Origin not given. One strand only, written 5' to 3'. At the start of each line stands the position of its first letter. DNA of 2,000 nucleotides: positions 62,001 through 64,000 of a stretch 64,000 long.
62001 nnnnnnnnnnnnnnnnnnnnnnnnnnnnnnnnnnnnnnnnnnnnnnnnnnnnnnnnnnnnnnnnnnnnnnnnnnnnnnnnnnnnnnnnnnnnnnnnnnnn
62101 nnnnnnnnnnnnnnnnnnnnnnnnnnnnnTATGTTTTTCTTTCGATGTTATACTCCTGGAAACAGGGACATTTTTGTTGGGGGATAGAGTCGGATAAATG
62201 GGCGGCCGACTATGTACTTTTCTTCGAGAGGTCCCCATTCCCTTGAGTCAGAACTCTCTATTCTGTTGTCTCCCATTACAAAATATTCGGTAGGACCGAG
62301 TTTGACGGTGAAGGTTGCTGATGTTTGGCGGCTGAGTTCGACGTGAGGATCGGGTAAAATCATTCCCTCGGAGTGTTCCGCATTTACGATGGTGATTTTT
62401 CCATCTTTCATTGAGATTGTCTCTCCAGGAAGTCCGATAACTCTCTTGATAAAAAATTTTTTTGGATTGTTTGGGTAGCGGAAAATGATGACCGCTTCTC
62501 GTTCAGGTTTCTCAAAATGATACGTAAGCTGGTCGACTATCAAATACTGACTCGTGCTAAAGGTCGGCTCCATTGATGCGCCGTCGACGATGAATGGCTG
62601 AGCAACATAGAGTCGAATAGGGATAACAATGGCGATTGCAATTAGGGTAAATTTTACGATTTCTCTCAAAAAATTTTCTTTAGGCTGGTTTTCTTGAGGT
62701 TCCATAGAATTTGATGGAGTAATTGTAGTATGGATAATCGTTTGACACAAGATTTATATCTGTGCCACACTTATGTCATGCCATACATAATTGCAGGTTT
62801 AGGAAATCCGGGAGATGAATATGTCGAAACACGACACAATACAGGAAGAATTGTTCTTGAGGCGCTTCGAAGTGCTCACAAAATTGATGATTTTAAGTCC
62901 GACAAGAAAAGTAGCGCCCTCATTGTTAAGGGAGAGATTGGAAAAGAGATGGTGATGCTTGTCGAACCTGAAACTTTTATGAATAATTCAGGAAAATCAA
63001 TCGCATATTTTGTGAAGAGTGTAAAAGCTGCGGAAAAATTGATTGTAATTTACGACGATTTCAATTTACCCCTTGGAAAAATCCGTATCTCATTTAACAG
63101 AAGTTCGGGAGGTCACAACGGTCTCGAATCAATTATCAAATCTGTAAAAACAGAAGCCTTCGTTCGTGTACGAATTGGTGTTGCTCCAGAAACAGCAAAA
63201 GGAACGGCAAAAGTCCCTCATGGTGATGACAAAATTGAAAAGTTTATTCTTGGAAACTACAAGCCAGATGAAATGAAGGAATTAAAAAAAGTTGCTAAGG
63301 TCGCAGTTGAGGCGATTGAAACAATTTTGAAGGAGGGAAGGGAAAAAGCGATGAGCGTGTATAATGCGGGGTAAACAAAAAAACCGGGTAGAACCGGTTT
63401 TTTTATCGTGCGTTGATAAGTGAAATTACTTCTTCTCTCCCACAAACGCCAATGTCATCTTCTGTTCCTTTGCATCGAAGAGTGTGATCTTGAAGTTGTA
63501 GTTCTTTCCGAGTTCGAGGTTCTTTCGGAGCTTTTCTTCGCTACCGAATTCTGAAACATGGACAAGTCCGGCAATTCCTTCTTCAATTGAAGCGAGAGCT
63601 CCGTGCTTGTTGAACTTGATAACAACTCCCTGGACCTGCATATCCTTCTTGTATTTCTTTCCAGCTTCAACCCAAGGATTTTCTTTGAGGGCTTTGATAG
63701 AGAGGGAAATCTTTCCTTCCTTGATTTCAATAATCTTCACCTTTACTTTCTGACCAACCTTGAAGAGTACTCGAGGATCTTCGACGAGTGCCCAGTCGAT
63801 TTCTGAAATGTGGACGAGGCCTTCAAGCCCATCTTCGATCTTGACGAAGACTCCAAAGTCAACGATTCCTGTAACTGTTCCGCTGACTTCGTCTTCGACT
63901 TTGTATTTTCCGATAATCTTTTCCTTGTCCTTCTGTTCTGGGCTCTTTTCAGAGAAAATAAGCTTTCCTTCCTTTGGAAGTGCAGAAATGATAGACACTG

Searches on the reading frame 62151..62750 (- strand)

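Call 58: search_protein_families(library=pfam, proteins=[window:62151-62750:-], max_evalue=0.00001)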
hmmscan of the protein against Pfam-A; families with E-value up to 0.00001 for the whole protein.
window:62151-62750:- (200 aa): 1 family
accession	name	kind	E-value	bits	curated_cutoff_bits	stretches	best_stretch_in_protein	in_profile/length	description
PF10502.14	Peptidase_S26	-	1.8e-42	145.6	22.9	1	29-188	2-167/168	Signal peptidase, peptidase S26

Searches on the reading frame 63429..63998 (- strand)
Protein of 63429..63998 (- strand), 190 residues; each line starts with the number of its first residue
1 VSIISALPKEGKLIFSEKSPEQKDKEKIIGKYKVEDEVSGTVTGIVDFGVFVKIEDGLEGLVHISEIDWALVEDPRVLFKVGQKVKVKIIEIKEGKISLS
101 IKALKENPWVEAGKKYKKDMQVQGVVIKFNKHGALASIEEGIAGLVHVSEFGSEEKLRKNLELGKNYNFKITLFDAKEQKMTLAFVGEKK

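Call 58: search_protein_families(library=pfam, proteins=[window:63429-63998:-], max_evalue=0.00001)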
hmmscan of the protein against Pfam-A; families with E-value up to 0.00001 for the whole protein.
window:63429-63998:- (190 aa): 2 families
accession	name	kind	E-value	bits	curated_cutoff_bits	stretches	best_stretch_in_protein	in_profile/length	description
PF00575.29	S1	-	3.8e-27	94.9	22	2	31-102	1-74/74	S1 RNA binding domain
PF23459.1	S1_RRP5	-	1.2e-10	42.3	27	0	38-97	7-66/72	RRP5 S1 domain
